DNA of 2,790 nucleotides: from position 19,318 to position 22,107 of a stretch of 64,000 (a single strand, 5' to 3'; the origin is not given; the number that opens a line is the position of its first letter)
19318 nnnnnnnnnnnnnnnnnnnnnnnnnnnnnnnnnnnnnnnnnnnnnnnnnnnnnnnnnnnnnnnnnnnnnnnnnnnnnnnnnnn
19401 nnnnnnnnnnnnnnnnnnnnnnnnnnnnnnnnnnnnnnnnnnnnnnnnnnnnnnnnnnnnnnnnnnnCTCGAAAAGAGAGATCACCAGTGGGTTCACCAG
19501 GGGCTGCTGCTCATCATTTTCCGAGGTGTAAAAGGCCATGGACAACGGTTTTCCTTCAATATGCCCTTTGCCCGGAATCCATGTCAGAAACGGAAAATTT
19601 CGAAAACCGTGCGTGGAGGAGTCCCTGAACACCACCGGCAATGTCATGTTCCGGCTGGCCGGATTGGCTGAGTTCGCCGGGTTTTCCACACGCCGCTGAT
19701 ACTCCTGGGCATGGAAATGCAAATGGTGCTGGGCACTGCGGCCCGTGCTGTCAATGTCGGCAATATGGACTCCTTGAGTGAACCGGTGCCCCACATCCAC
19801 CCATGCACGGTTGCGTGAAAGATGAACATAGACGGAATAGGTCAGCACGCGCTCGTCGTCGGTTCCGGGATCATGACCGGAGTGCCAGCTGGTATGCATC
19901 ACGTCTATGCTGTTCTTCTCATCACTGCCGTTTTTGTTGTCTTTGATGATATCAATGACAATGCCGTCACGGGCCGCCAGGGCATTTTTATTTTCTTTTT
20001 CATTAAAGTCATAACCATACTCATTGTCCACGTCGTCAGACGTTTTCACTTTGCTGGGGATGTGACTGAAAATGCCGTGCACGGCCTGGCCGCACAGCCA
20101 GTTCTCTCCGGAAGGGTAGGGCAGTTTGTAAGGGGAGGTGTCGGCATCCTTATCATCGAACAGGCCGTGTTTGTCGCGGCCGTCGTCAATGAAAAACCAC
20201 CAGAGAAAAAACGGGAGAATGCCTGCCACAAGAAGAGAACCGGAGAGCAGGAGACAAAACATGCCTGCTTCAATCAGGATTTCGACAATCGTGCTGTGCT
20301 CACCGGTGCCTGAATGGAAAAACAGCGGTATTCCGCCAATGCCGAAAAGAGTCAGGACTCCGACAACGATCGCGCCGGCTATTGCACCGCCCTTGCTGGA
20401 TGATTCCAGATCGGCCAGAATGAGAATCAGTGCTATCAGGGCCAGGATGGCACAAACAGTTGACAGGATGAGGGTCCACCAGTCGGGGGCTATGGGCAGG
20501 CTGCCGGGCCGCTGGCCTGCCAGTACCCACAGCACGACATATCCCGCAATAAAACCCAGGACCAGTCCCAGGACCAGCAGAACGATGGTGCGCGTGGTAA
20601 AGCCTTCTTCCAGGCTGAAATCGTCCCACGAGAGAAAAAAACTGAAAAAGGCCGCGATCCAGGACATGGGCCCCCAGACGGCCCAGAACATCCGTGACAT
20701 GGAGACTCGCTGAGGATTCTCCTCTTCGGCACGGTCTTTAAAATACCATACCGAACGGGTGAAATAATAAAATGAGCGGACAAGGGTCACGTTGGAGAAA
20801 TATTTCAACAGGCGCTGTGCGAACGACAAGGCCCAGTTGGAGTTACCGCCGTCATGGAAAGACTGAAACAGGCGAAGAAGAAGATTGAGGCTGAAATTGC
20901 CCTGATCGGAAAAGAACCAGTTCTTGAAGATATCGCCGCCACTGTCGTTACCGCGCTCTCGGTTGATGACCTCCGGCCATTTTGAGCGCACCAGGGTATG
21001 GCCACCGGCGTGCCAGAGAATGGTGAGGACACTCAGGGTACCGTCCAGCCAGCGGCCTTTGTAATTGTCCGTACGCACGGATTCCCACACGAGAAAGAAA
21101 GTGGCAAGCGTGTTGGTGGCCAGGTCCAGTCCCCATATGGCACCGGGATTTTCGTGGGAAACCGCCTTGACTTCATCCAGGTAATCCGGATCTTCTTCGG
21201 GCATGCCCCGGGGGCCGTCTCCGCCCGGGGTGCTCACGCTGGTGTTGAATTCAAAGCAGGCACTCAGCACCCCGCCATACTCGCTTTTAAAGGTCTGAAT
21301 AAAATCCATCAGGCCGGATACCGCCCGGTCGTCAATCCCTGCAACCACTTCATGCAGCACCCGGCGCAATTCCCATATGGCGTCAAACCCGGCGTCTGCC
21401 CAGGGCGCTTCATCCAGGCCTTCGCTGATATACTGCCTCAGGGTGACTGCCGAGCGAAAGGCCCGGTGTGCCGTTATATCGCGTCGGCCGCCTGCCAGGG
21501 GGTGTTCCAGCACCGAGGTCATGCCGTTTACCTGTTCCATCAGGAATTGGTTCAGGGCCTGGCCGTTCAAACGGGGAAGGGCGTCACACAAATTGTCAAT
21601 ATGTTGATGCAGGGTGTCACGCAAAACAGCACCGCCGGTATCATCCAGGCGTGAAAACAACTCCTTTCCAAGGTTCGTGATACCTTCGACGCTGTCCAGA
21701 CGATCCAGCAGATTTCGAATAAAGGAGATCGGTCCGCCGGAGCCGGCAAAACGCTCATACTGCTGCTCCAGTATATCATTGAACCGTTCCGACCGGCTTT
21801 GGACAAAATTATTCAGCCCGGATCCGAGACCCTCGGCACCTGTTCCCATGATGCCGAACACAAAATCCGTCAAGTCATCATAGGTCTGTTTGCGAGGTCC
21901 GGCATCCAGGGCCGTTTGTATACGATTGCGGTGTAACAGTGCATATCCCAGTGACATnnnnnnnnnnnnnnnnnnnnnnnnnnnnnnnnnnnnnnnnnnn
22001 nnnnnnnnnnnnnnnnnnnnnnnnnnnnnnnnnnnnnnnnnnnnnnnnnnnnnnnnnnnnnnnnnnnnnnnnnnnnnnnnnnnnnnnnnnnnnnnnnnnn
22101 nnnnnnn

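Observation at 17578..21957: Giant protein joining a membrane helix bundle, an M23 peptidoglycan endopeptidase and repeated beta-rich modules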

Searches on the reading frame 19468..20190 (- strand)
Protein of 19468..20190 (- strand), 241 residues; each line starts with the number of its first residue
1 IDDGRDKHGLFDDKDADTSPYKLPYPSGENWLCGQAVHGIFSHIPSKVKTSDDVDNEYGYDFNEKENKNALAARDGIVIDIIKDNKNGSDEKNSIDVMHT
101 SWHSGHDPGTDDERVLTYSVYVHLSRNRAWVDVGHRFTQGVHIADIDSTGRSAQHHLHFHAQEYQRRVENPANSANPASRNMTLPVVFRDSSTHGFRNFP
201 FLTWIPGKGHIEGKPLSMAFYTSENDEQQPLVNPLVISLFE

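Call 37: search_solved_structures(query=window:19468-20190:-, max_evalue=1, show_alignments=3)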
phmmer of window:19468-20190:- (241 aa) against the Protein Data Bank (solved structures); distinct sequences matched with E-value up to 1: 3.
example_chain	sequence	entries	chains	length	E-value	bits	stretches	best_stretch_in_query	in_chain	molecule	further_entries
2b44_A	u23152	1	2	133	0.058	16.3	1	112-161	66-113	Glycyl-glycine endopeptidase lytM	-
2b0p_A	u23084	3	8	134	0.06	16.3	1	112-161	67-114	Glycyl-glycine endopeptidase lytM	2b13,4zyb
9gy1_A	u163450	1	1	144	0.085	15.8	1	117-162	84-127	Peptidase, M23 family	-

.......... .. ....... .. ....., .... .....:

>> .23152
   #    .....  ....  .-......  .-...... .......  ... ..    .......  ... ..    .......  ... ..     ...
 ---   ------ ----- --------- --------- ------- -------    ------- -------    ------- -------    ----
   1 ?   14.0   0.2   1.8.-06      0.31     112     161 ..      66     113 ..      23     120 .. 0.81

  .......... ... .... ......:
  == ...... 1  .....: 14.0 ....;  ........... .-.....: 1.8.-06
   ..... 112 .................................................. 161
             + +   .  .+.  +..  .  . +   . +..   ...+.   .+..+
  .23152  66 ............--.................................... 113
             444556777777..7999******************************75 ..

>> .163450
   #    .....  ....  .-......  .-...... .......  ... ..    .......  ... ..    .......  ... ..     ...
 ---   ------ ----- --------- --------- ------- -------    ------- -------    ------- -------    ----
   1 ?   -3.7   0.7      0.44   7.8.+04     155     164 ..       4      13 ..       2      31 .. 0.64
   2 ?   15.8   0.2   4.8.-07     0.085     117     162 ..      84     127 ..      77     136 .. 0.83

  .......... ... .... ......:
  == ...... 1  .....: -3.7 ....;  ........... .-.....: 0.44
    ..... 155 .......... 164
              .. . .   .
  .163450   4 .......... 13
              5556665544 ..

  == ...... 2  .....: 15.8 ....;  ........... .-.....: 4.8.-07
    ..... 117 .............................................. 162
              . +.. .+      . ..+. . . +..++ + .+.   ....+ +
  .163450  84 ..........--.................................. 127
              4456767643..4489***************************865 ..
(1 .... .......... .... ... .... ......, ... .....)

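Call 40: search_solved_structures(query=A3, max_evalue=1, show_alignments=4)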
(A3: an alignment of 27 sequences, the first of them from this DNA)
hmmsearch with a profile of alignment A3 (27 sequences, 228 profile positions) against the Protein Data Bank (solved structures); distinct sequences matched with E-value up to 1: 21.
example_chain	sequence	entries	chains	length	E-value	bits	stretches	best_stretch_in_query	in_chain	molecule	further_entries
2b44_A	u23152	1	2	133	3.2e-06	30.1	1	117-161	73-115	Glycyl-glycine endopeptidase lytM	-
2b0p_A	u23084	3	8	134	3.4e-06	29.9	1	116-161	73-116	Glycyl-glycine endopeptidase lytM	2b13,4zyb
4qp5_A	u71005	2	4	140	2.6e-05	27.1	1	107-173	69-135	Lysostaphin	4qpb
2gu1_A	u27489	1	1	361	6.3e-05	25.8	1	115-176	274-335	Zinc peptidase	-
5nmy_A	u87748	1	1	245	0.00012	24.9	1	111-173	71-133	Lysostaphin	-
4lxc_A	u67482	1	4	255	0.00014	24.7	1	107-173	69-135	Lysostaphin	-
5j1l_A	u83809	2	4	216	0.00016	24.5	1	117-165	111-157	ToxR-activated gene (TagE)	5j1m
6rk4_A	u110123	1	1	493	0.00062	22.6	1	110-172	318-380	Lysostaphin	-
9gy1_A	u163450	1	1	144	0.00063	22.5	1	115-160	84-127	Peptidase, M23 family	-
5kqb_A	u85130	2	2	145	0.00076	22.3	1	117-178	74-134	Peptidase M23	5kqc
4rny_A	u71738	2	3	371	0.0011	21.7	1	118-165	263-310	Conserved hypothetical secreted protein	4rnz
1qwy_A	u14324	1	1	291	0.0023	20.7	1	116-161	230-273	peptidoglycan hydrolase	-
6u2a_A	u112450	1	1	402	0.004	19.9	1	116-163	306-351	ShyA endopeptidase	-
6ue4_A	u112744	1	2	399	0.0044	19.8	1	116-163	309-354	ShyA endopeptidase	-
6jmx_A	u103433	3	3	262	0.024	17.4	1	116-159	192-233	Peptidase M23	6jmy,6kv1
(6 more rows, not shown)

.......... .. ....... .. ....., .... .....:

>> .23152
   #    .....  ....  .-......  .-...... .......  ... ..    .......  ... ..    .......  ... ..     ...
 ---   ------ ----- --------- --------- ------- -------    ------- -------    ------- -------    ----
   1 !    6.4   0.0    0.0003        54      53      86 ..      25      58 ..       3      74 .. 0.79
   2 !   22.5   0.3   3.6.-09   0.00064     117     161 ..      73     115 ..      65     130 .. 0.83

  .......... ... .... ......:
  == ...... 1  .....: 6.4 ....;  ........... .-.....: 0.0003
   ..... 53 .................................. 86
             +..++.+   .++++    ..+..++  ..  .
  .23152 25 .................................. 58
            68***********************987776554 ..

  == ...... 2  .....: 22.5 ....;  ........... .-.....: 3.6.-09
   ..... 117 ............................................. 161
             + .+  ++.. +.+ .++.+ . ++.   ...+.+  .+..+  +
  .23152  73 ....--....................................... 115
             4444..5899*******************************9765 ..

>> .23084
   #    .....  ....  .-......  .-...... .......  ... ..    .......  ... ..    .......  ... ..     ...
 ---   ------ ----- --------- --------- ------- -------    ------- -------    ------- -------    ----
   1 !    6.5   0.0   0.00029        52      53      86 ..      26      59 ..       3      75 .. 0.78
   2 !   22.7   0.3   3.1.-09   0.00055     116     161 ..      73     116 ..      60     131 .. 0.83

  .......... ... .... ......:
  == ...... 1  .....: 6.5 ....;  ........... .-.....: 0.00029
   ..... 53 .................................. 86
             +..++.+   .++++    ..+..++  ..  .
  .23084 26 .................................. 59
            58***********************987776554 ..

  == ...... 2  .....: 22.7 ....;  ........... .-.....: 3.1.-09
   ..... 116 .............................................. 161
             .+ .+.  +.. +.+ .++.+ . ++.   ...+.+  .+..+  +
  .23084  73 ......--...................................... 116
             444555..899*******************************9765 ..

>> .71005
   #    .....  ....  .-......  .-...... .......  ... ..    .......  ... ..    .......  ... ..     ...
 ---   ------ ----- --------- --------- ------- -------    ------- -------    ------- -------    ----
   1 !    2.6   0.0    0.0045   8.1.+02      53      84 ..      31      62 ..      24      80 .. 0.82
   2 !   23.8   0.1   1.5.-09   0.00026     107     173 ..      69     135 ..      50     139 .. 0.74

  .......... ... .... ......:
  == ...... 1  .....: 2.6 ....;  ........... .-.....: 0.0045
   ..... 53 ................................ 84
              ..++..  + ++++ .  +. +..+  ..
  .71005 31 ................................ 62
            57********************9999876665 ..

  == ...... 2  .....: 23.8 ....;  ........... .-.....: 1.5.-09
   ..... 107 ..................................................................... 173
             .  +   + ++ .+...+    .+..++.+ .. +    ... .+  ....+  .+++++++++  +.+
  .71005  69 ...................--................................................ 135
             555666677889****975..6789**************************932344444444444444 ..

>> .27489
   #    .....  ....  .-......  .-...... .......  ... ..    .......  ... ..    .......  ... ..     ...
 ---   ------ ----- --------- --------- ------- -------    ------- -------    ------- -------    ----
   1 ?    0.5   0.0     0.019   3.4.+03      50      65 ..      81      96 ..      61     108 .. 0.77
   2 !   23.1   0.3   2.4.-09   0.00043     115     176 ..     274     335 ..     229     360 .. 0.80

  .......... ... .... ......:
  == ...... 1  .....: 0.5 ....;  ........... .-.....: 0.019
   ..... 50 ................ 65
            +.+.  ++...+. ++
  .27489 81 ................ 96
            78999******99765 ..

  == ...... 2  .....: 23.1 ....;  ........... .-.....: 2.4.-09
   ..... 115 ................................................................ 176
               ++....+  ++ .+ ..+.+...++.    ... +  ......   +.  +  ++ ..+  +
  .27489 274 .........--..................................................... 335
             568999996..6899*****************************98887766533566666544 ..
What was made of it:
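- On Peptidase family M23 (PF01551): The family profile hits LytM at 3e-6 and lysostaphin at 2.6e-5 (call 40).
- The profile hits LytM and lysostaphin at 3e-6 to 1e-4 (call 40).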

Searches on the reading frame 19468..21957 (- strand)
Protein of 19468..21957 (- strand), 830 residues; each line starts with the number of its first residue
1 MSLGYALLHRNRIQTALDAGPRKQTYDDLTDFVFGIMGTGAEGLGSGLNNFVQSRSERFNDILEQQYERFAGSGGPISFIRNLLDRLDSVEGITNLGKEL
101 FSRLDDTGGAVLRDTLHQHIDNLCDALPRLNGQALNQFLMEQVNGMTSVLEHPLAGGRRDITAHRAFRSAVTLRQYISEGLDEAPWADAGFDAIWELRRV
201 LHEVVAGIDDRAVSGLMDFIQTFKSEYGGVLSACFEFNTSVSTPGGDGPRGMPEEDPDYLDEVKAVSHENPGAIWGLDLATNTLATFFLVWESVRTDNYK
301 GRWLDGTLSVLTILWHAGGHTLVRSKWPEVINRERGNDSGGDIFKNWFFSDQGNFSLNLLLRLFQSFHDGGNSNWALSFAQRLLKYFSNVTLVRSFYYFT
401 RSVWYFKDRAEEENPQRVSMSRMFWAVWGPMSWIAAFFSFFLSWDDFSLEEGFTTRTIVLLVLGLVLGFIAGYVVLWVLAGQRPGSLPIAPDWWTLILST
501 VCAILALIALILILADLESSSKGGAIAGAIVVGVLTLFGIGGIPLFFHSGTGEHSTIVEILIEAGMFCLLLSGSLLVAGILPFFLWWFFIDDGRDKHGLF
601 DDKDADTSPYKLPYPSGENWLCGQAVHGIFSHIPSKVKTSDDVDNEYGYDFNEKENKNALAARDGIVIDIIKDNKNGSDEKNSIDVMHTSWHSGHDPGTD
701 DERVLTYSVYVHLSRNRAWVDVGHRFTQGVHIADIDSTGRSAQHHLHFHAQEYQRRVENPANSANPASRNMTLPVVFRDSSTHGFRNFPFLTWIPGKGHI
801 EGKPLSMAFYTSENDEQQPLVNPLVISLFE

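Call 73: predict_structure(alignment_id=A5)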
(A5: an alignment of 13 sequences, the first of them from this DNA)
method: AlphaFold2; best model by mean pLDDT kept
length: 830 residues; sequences in the alignment: 13
mean_pLDDT: 54.0   pTM: 0.44
mean pLDDT of the five models: 54.0, 53.2, 49.3, 48.7, 46.7
residues with pLDDT >= 90: 0; 70-90: 199; 50-70: 296; < 50: 335
segments of 3 or more residues with pLDDT < 50: 1-35, 227-255, 267-271, 548-552, 587-830
pLDDT, mean of each block of 10 residues (from residue 1): 33 36 39 49 64 73 70 63 55 55 61 74 72 76 78 67 60 70 68 74 74 63 51 31 28 48 52 66 75 55 68 75 62 50 67 76 68 58 68 80 80 72 76 68 53 59 73 83 70 64 65 61 66 69 55 58 68 62 52 47 42 36 28 34 35 27 28 36 32 26 24 30 24 28 30 34 43 33 37 42 32 25 29
secondary structure, 60 per line:
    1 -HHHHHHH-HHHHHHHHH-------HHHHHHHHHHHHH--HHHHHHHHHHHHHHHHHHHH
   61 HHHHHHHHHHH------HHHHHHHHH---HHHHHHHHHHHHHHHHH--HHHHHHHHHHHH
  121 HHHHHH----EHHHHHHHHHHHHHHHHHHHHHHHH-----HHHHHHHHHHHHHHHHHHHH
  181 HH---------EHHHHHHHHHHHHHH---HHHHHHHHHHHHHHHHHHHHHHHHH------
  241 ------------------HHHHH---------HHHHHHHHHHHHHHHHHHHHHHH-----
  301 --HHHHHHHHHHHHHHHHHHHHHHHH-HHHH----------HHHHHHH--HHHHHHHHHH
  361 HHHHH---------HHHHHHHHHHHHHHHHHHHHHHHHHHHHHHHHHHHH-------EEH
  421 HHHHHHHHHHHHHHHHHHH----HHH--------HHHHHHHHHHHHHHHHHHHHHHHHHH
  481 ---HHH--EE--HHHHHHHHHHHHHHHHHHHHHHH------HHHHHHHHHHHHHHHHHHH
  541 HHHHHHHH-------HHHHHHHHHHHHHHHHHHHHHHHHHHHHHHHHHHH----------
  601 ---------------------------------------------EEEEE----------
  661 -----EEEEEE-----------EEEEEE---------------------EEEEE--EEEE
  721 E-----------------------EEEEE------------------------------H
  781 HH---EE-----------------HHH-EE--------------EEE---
elements in order (helices of 4 or more, strands of 3 or more residues): H2-8 H10-18 H26-38 H41-71 H78-86 H90-106 H109-126 H132-155 H161-182 H193-206 H210-234 H259-263 H273-295 H303-326 H328-331 H342-348 H351-365 H375-410 H420-439 H455-480 H493-515 H522-548 H556-590 E646-650 E666-671 E683-688 E710-714 E717-721 E745-749 E825-827
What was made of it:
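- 21148..21957 (-): N-terminal acidic helical domain (aa 1-270). It carries the superfamily N-terminal motif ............. AF2 predicts it all-helical, pLDDT 55-78 (call 73).
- On Peptidase family M23 (PF01551): The site is probably complete with His632 as first ligand, but no structure confirms this, because the AF2 M23 region has pLDDT <50 (call 73).
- Checked: The AF2 secondary structure is all-helical for aa 1-590 (call 73).
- AF2 confidence for aa 1-830 is low (mean pLDDT 54, call 73).
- Tried and rejected: AF2 of aa 1-830: mean pLDDT 54, with the M23 part below 50 (call 73).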

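Call 80: fold_search(model_id=the predicted structure, library=pdb)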
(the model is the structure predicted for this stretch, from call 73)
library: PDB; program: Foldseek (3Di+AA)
matches with E <= 10: 150; with E <= 0.001: 0
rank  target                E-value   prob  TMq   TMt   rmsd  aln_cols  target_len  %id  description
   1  9ppy_A                3.0e-01  0.21  0.10  0.21  18.5       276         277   12  CryoEM structure of delta opioid receptor bound to G proteins and met-enkephalin (released 2026-03-04)
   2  7ux1_A                3.5e-01  0.09  0.09  0.10  26.9       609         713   13  EcMscK in an Open Conformation (released 2022-11-23)
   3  4rwd_A                3.5e-01  0.08  0.08  0.13  25.7       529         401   10  XFEL structure of the human delta opioid receptor in complex with a bifunctional peptide (released 2015-01-14)
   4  4rwd_B                4.6e-01  0.08  0.08  0.13  25.9       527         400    9  XFEL structure of the human delta opioid receptor in complex with a bifunctional peptide (released 2015-01-14)
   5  6b73_A                5.5e-01  0.10  0.09  0.17  16.4       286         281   13  Crystal Structure of a nanobody-stabilized active state of the kappa-opioid receptor (released 2018-01-17)
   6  4rwa_A                6.0e-01  0.08  0.08  0.13  25.4       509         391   13  Synchrotron structure of the human delta opioid receptor in complex with a bifunctional peptide (PSI community target) (released 2015-01-14)
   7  4rwa_B                7.9e-01  0.07  0.08  0.14  25.9       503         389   12  Synchrotron structure of the human delta opioid receptor in complex with a bifunctional peptide (PSI community target) (released 2015-01-14)
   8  9cgj_A                8.6e-01  0.08  0.09  0.18  19.6       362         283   12  CryoEM structure of delta opioid receptor bound to G proteins and a partial agonist (released 2025-04-02)
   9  5haz                  9.4e-01  0.05  0.08  0.11  26.1       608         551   11  Structure of Chaetomium thermophilum Nup170 CTD (released 2016-04-20)
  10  5ung                  9.4e-01  0.04  0.07  0.11  26.7       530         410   10  XFEL structure of human angiotensin II type 2 receptor (Orthorhombic form) in complex with compound 1 (N-benzyl-N-(2-eth (released 2017-04-05)
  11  7rmg_R                9.8e-01  0.10  0.10  0.21  19.6       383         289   12  Substance P bound to active human neurokinin 1 receptor in complex with miniGs/q70 (released 2021-11-03)
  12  9ll8_R                1.0e+00  0.21  0.11  0.28  15.7       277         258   12  Psilocin-bound Serotonin 2A (5-HT2A) receptor-Gi complex (released 2026-01-14)
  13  7t2g_R                1.0e+00  0.09  0.10  0.19  16.8       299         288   11  CryoEM structure of mu-opioid receptor - Gi protein complex bound to mitragynine pseudoindoxyl (MP) (released 2022-12-07)
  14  7xmr_R                1.4e+00  0.07  0.10  0.18  19.8       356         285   10  CryoEM structure of the somatostatin receptor 2 (SSTR2) in complex with Gi1 and its endogeneous peptide ligand SST-14 (released 2022-08-03)
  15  8zh8_R                1.5e+00  0.08  0.10  0.20  21.2       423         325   10  Human GPR103 -Gq complex bound to QRFP26 (released 2024-07-03)
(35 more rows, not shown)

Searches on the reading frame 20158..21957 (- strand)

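Call 23: search_protein_families(library=pfam, proteins=[window:20158-21957:-], max_evalue=5)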
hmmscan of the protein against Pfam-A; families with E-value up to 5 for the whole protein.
window:20158-21957:- (600 aa): 3 families
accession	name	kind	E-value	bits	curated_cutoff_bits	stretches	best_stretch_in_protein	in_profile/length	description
PF06570.16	DUF1129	-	0.13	12.3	29.1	1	429-515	91-169/207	Protein of unknown function (DUF1129)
PF14093.11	DUF4271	-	0.23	11.8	29.7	1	388-539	15-168/206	Domain of unknown function (DUF4271)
PF07219.19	HemY_N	-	2.6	8.7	31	0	457-480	15-38/107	HemY protein N-terminus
